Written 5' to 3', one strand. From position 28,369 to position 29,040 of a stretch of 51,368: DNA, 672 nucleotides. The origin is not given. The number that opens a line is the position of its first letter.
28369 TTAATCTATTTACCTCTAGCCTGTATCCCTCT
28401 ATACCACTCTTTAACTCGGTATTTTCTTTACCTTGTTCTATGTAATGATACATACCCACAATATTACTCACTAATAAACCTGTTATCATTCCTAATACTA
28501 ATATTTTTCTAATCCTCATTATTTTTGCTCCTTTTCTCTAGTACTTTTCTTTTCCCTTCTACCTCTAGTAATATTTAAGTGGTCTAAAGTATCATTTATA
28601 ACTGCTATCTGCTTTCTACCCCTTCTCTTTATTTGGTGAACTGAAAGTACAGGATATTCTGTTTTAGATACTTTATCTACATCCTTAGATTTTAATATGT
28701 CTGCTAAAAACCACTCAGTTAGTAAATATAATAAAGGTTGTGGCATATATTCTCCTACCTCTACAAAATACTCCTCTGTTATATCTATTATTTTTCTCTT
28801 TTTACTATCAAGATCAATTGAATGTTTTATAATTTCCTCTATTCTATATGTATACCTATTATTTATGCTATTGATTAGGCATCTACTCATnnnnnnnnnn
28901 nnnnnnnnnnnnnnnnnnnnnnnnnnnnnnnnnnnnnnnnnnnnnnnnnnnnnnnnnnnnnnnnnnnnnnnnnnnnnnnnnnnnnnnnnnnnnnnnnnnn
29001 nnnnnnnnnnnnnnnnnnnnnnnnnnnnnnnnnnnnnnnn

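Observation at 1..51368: Two promoter classes split the genome into a candidate plasmid-maintenance set and lytic operons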

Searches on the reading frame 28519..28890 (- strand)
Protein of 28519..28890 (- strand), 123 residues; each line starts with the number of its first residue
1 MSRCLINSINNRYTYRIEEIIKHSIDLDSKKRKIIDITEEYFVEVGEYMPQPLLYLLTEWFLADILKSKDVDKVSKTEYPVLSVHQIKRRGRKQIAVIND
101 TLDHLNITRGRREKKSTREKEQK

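Call 17: search_protein_families(library=pfam, proteins=[window:28519-28890:-], max_evalue=0.1)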
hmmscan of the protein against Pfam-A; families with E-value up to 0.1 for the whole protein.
window:28519-28890:- (123 aa): 0 families

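Call 18: search_protein_families(library=phrogs, proteins=[window:28519-28890:-], max_evalue=0.01)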
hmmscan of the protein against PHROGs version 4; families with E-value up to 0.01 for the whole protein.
window:28519-28890:- (123 aa): 1 family
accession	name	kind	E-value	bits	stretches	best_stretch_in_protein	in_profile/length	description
phrog_13088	-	unknown function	4.1e-11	43.9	1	17-121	24-132/165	-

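Call 30: search_solved_structures(query=window:28519-28890:-, max_evalue=10)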
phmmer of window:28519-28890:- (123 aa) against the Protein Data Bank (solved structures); distinct sequences matched with E-value up to 10: 9.
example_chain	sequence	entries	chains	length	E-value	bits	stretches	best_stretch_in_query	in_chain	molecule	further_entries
6wvs_A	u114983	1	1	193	0.00047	23.5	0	70-101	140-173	DeNovoTIM15 hyperstable de novo TIM barrel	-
8ydl_A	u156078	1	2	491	0.019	18.3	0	21-70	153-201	Fusion glycoprotein F2, F1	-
7mcd_A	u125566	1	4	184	0.033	17.5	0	79-106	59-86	AI-designed TIM-barrel F15C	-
9spj_ZJ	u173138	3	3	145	0.49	13.7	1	18-84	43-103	40S ribosomal protein S18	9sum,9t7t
7wu7_3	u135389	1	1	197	0.57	13.5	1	34-117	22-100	Prefoldin subunit 3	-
7oyc_S2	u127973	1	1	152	0.88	12.9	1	10-64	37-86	40S ribosomal protein S18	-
7oya_S2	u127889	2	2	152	0.88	12.9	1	10-70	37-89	40S ribosomal protein S18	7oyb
9bh5_AS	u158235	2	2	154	1.2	12.5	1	23-71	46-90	Small ribosomal subunit protein uS13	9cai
9qkx_A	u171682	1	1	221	1.9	11.8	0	81-105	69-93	Chains: A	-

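Call 46: find_homologous_proteins(query=window:28519-28890:-, max_evalue=0.001)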
Query window:28519-28890:- (123 aa): 24 proteins with E <= 0.001 among 29 candidates.
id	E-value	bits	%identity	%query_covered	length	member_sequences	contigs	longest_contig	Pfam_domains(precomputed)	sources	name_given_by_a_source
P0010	2.0e-73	262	100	100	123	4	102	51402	-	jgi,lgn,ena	jgi:hypothetical protein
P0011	9.1e-65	234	89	100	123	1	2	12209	-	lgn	-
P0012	1.5e-64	233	89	100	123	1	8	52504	-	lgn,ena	-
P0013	3.6e-52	193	76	100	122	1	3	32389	-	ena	-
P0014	7.7e-51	189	75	100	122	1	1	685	-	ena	-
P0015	3.3e-49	184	73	98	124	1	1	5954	-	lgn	-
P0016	7.0e-49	182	69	99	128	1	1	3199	-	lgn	-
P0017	4.0e-42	161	61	99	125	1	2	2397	-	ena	-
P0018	5.4e-41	157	61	99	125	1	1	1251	-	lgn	-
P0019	7.8e-41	157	61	99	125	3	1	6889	-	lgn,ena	-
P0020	1.3e-33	133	58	96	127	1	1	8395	-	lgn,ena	-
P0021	2.7e-32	129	54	89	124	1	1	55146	-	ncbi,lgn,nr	ncbi:TPA: hypothetical protein KOX39_003430 [Clostridioides difficile]|nr:hypothetical protein [Clos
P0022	5.9e-31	125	55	89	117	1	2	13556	-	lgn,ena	-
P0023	1.1e-30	124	52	96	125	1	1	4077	-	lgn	-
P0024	1.7e-30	123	57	83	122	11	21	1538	-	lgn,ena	-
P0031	3.5e-28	116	50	92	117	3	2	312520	-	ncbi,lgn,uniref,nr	ncbi:hypothetical protein GCM10008904_10190 [Paraclostridium ghonii]|uniref:Uncharacterized protein 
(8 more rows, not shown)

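Call 47: find_encoding_contigs(protein=P0031, flank=10000, max_places=2)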
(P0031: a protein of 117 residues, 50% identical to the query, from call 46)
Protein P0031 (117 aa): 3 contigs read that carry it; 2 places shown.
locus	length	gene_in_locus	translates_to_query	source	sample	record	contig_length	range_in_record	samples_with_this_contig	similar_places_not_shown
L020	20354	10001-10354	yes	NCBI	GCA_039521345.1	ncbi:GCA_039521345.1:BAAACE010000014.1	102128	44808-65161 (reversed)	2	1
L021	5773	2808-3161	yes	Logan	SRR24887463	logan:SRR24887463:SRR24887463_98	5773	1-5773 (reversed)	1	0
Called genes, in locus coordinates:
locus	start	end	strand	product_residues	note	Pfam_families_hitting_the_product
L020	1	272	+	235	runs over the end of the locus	PF00072:Response_reg, PF00486:Trans_reg_C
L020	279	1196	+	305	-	PF00512:HisKA, PF02518:HATPase_c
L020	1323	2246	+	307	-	PF00005:ABC_tran, PF13304:AAA_21 (faint)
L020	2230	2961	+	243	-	PF12730:ABC2_membrane_4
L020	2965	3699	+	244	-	PF12730:ABC2_membrane_4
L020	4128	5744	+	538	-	PF03023:MurJ, PF01554:MatE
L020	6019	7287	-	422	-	PF01042:Ribonuc_L-PSP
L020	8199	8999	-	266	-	PF11368:DUF3169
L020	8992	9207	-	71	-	PF13560:HTH_31, PF12844:HTH_19, PF01381:HTH_3, PF13443:HTH_26 (weak)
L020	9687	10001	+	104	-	PF08281:Sigma70_r4_2 (faint), PF04297:UPF0122 (weak), PF04545:Sigma70_r4 (weak)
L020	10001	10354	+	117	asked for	-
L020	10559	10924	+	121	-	-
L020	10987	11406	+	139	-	PF06199:Phage_tail_2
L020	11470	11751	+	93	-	-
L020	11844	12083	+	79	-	-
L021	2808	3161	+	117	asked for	-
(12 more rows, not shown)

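Call 48: find_encoding_contigs(protein=P0021, flank=10000, max_places=2)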
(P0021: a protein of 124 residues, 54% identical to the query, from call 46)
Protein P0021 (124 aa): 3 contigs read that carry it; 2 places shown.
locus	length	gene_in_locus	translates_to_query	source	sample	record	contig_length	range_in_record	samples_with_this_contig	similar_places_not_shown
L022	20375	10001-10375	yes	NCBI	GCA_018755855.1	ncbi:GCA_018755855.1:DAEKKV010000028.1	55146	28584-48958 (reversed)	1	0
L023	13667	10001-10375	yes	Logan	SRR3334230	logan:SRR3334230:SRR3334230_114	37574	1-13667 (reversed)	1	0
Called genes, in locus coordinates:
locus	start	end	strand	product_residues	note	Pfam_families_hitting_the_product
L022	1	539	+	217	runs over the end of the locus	PF01712:dNK, PF02223:Thymidylate_kin (faint)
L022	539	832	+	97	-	-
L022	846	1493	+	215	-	PF01712:dNK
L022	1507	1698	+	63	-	-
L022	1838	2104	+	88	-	PF22745:Nlig-Ia (weak)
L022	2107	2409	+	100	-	-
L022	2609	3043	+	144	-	PF05014:Nuc_deoxyrib_tr, PF15891:Nuc_deoxyri_tr2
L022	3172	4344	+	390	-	PF01773:Nucleos_tra2_N, PF07670:Gate (weak), PF07662:Nucleos_tra2_C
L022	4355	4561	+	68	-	-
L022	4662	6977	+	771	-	PF01612:DNA_pol_A_exo1, PF22619:DNA_polI_exo1, PF00476:DNA_pol_A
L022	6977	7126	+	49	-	-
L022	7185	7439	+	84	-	-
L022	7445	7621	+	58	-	-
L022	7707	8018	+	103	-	-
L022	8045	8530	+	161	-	-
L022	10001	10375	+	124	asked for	-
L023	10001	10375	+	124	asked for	-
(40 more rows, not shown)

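Call 55: predict_structure(alignment_id=A1)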
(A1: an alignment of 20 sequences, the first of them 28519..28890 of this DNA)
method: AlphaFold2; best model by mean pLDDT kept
length: 123 residues; sequences in the alignment: 20
mean_pLDDT: 72.4   pTM: 0.50
mean pLDDT of the five models: 72.4, 70.3, 69.5, 68.8, 66.6
residues with pLDDT >= 90: 52; 70-90: 10; 50-70: 43; < 50: 18
segments of 3 or more residues with pLDDT < 50: 70-75, 93-100
pLDDT, mean of each block of 10 residues (from residue 1): 74 95 91 96 93 94 72 51 59 47 51 52 48
secondary structure, 60 per line:
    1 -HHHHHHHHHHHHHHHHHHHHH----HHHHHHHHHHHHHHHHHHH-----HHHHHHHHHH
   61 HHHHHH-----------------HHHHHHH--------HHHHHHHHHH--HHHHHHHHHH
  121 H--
elements in order: H2-22 H27-45 H51-66 H84-90 H99-108 H111-121

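Call 59: fold_search(model_id=the predicted structure, library=pdb)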
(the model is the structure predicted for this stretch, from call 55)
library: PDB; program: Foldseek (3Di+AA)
matches with E <= 10: 15; with E <= 0.001: 0
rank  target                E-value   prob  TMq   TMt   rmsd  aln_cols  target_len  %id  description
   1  4gcl_D                5.5e+00  0.10  0.33  0.23   7.3        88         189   17  structure of no-dna factor (released 2013-06-19)
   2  2m0m_MODEL_1_A        6.3e+00  0.06  0.27  0.30  10.6        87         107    7  Structural Characterization of Minor Ampullate Spidroin Domains and their Distinct Roles in Fibroin Solubility (released 2013-03-27)
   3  5gpa_A                6.7e+00  0.08  0.30  0.21   7.4        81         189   15  Structural analysis of fatty acid degradation regulator FadR from Bacillus halodurans (released 2017-03-01)
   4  4drb_G                6.7e+00  0.03  0.19  0.21  13.9       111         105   11  The crystal structure of FANCM bound MHF complex (released 2012-05-16)
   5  3vuq_C                7.1e+00  0.07  0.32  0.25   6.4        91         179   15  Crystal structure of TTHA0167, a transcriptional regulator, TetR/AcrR family from Thermus thermophilus HB8 (released 2013-02-27)
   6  3elk_B                7.1e+00  0.06  0.23  0.26   5.8        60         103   15  Crystal structure of putative transcriptional regulator TA0346 from Thermoplasma acidophilum (released 2008-09-30)
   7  4drb_B                7.1e+00  0.03  0.18  0.21  13.6       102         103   10  The crystal structure of FANCM bound MHF complex (released 2012-05-16)
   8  4l6v_6                7.1e+00  0.02  0.16  0.16  12.9        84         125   18  Crystal structure of a virus like photosystem I from the cyanobacterium Synechocystis PCC 6803 (released 2014-02-05)
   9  5oqr_A                7.6e+00  0.07  0.26  0.06   5.1        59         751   19  Crystal structure of the S. pombe condensin Cnd3-Cnd2 subcomplex (released 2017-10-18)
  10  5gpa_B                8.1e+00  0.06  0.31  0.22   7.7        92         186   13  Structural analysis of fatty acid degradation regulator FadR from Bacillus halodurans (released 2017-03-01)
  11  5h8u_B                8.1e+00  0.03  0.19  0.05   6.2        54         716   17  Crystal structure of mycobacterium tuberculosis wild-type malate synthase in complex with product malate (released 2016-10-26)
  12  5gp9_A                9.8e+00  0.06  0.29  0.20   7.7        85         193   13  Structural analysis of fatty acid degradation regulator FadR from Bacillus halodurans (released 2017-03-01)
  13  9sdx_C                9.8e+00  0.06  0.32  0.10   6.5        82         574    8  Structure of RBR binding E2 variant crosslinked with NEDD8-CUL5-RBX2 bound ARIH2 and Ub (released 2025-12-24)
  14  5h8u_A                9.8e+00  0.03  0.19  0.05   6.1        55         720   18  Crystal structure of mycobacterium tuberculosis wild-type malate synthase in complex with product malate (released 2016-10-26)
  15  5bw9_g                9.8e+00  0.02  0.18  0.15  17.7       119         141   25  Crystal Structure of Yeast V1-ATPase in the Autoinhibited Form (released 2016-06-08)

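Call 87: find_related_loci(query=A1, collection=genome_contigs, flank=6000)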
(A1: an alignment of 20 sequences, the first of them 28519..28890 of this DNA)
Query A1 (123 aa) in genome_contigs; peptide patterns used: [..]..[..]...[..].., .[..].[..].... (x = any residue, [..] = any of these).
69 stretches matched a pattern; 3 encode a relative of the query (tblastn E <= 1e-3); 3 distinct loci.
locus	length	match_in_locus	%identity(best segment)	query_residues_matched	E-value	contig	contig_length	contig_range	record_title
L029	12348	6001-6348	52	5-120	7e-36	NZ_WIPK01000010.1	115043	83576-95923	Paraclostridium dentum strain SKVG24 NODE_10_length_115043_cov_73-603552, whole genome shotgun sequence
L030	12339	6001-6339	50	5-117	3e-34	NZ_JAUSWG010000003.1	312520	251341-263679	Paraclostridium ghonii strain DSM 15049 Ga0480186_03, whole genome shotgun sequence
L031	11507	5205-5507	55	5-105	3e-32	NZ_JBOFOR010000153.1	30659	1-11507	MAG: Romboutsia sp. isolate WFFMC_MAG_257 k139_111655_flag=0_multi=9.9941_len=30659, whole genome shotgun sequence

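Call 93: search_dna_similar(query=window:28519-28890:-, collection=phages, mode=protein, max_evalue=0.001, max_rows=20)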
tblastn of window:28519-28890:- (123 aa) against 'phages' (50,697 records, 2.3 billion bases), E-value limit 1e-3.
Records with a match: 10; places in all: 10; records where one place covers at least 80% of the query: 9.
Best place of each record, by identity: <60% 10.
By first word of the organism name: Paenibacillus 7; Clostridium 2; Bacillus 1.
By host as written in the record: Paenibacillus larvae 7; Clostridium sp. 2; Bacillus sp. (in: Bacteria) 1.
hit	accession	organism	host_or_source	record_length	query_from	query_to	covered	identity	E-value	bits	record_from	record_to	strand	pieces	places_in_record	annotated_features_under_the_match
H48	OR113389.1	Clostridium phage vB_CtyS-FA67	Clostridium sp.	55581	8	107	81%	37.9%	7e-11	63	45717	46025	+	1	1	hypothetical protein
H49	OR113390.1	Clostridium phage vB_CtyS-FA70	Clostridium sp.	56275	8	107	81%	37.9%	7e-11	63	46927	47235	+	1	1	hypothetical protein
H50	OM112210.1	Bacillus phage PK2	Bacillus sp. (in: Bacteria)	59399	11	104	76%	34.3%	3e-8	56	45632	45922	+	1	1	none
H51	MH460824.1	Paenibacillus phage Unity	Paenibacillus larvae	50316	9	116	88%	29.8%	5e-5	47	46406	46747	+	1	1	hypothetical protein | RNA polymerase subunit sigma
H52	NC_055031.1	Paenibacillus phage Unity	Paenibacillus larvae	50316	9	116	88%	29.8%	5e-5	47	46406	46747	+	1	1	hypothetical protein | sigma factor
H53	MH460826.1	Paenibacillus phage Heath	Paenibacillus larvae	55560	9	116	88%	29.8%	5e-5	47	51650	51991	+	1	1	hypothetical protein | RNA polymerase subunit sigma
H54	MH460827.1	Paenibacillus phage Halcyone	Paenibacillus larvae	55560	9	116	88%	29.8%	5e-5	47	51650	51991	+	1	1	hypothetical protein | RNA polymerase subunit sigma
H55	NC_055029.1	Paenibacillus phage Halcyone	Paenibacillus larvae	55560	9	116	88%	29.8%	5e-5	47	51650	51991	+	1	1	hypothetical protein | sigma factor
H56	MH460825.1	Paenibacillus phage Scottie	Paenibacillus larvae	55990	9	116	88%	29.8%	5e-5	47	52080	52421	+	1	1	hypothetical protein | RNA polymerase subunit sigma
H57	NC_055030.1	Paenibacillus phage Scottie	Paenibacillus larvae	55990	9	116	88%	29.8%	5e-5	47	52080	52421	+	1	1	hypothetical protein | sigma factor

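Call 94: search_dna_similar(query=window:28519-28890:-, collection=plasmids, mode=protein, max_evalue=0.001, max_rows=25)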
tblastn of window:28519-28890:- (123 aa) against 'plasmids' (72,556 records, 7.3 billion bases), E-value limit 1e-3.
Records with a match: 3; places in all: 3; records where one place covers at least 80% of the query: 3.
Best place of each record, by identity: <60% 3.
By first word of the organism name: Bacillus 2; Clostridium 1.
By predicted mobility (MOB-suite, as given by PLSDB): non-mobilizable 3.
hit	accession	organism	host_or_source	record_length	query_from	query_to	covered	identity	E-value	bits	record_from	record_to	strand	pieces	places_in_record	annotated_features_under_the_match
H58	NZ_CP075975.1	Clostridium perfringens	Roast beef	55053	11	121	90%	38.3%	9e-14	73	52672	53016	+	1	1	hypothetical protein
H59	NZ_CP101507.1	Bacillus altitudinis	cell culture,soil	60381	8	107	81%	35.0%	4e-9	60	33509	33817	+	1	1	hypothetical protein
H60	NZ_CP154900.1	Bacillus licheniformis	-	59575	8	107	81%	33.0%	7e-8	56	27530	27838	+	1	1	hypothetical protein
